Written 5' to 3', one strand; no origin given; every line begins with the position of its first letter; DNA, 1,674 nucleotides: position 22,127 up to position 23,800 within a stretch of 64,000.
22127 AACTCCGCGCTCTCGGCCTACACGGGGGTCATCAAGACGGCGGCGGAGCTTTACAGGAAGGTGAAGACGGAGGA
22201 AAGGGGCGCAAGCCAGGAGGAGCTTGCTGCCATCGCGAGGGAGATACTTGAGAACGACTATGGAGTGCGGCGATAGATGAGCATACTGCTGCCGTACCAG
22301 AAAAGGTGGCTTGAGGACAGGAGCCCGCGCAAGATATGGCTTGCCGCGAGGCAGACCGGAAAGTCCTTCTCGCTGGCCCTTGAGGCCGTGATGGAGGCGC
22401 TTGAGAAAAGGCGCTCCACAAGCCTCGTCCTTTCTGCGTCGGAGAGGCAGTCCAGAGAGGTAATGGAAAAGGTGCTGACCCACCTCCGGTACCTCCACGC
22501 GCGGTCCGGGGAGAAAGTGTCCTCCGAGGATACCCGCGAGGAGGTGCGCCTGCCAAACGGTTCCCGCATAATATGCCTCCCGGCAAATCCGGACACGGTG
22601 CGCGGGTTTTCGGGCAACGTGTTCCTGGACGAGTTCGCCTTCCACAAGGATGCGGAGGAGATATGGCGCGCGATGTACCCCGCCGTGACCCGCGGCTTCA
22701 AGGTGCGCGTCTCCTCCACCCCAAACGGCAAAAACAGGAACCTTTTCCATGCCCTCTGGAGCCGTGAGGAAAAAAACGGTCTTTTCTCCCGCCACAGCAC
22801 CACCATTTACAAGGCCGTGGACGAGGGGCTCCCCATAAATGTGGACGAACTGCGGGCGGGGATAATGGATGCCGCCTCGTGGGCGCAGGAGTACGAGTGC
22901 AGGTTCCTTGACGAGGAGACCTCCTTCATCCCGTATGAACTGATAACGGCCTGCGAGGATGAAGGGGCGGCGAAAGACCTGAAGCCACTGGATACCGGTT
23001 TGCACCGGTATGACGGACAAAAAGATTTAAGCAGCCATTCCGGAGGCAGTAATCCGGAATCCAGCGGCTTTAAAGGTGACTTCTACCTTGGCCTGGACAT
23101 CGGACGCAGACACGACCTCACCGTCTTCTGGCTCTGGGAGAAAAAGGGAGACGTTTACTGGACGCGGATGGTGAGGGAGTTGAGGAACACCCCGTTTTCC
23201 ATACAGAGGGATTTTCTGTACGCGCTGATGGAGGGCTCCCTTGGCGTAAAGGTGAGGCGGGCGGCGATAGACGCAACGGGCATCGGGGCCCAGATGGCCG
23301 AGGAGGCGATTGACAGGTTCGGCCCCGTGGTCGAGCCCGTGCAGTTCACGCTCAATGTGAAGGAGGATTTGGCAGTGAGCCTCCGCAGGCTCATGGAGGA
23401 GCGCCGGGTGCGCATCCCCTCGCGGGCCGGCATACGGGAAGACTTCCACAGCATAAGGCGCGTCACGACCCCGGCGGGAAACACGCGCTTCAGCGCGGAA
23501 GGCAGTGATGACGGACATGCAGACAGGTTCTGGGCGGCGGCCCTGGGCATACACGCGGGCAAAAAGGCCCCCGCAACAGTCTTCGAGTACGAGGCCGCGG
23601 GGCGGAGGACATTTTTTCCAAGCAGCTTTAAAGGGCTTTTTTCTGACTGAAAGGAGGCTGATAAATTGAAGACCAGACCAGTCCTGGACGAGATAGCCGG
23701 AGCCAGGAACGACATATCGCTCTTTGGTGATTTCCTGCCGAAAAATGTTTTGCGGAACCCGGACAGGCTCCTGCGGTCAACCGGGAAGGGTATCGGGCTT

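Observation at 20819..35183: Structural-genes-only phage cluster between rel and a cytochrome operon: candidate gene transfer agent or domesticated particle locus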

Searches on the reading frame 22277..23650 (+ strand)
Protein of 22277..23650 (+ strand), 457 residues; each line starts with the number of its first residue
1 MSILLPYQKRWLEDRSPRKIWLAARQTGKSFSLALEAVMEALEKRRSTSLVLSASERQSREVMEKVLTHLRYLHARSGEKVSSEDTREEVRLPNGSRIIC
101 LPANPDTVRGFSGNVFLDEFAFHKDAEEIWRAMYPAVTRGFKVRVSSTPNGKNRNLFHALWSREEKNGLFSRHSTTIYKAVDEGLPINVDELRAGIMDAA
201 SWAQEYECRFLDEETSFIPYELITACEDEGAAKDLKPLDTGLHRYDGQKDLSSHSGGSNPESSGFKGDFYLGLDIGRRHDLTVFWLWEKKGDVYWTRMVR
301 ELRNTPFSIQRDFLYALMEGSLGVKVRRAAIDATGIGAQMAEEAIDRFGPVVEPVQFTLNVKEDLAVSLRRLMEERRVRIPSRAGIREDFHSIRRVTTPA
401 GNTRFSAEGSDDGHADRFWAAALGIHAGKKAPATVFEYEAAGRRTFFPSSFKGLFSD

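Call 6: search_protein_families(library=pfam, max_evalue=0.01, proteins=[window:22277-23650:+])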
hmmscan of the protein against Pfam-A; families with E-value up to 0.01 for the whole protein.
window:22277-23650:+ (457 aa): 2 families
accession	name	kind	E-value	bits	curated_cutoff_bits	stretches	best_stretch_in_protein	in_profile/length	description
PF03237.21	Terminase_6N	-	7.9e-21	75.1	22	1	22-224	3-214/215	Terminase large subunit, T4likevirus-type, N-terminal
PF17289.8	Terminase_6C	-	1.2e-17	64.8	22.6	1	272-425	2-152/155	Terminase RNaseH-like domain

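Call 8: search_protein_families(library=phrogs, max_evalue=0.001, proteins=[window:22277-23650:+])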
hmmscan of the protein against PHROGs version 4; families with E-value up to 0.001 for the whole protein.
window:22277-23650:+ (457 aa): 10 families
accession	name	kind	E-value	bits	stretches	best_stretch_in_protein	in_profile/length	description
phrog_5909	-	head and packaging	4.7e-50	171.3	2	269-427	108-267/285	terminase large subunit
phrog_2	-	head and packaging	9.8e-43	147.9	1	5-424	267-588/807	terminase large subunit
phrog_7579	-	head and packaging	3e-22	80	1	7-221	8-224/239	terminase large subunit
phrog_5713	-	head and packaging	2.3e-21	77.3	1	307-426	6-123/143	terminase large subunit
phrog_22646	-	unknown function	8.1e-14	52.5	2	3-162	36-198/374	-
phrog_3746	-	head and packaging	8.2e-14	52.4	1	4-157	144-295/374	terminase large subunit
phrog_9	-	head and packaging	3.3e-10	40.5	1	4-139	202-343/812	terminase large subunit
phrog_36964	-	head and packaging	1.4e-06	27.6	1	47-164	452-571/890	terminase large subunit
phrog_38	-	head and packaging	6.9e-05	22.7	0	196-384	506-668/760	terminase large subunit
phrog_5989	-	head and packaging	0.00019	21.7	1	6-125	144-265/347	terminase large subunit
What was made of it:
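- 22277..23650 (+): Large terminase. Terminase_6N at 8e-21, Terminase_6C at 1e-17, phrog_5909 at 5e-50 (calls 6, 8).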
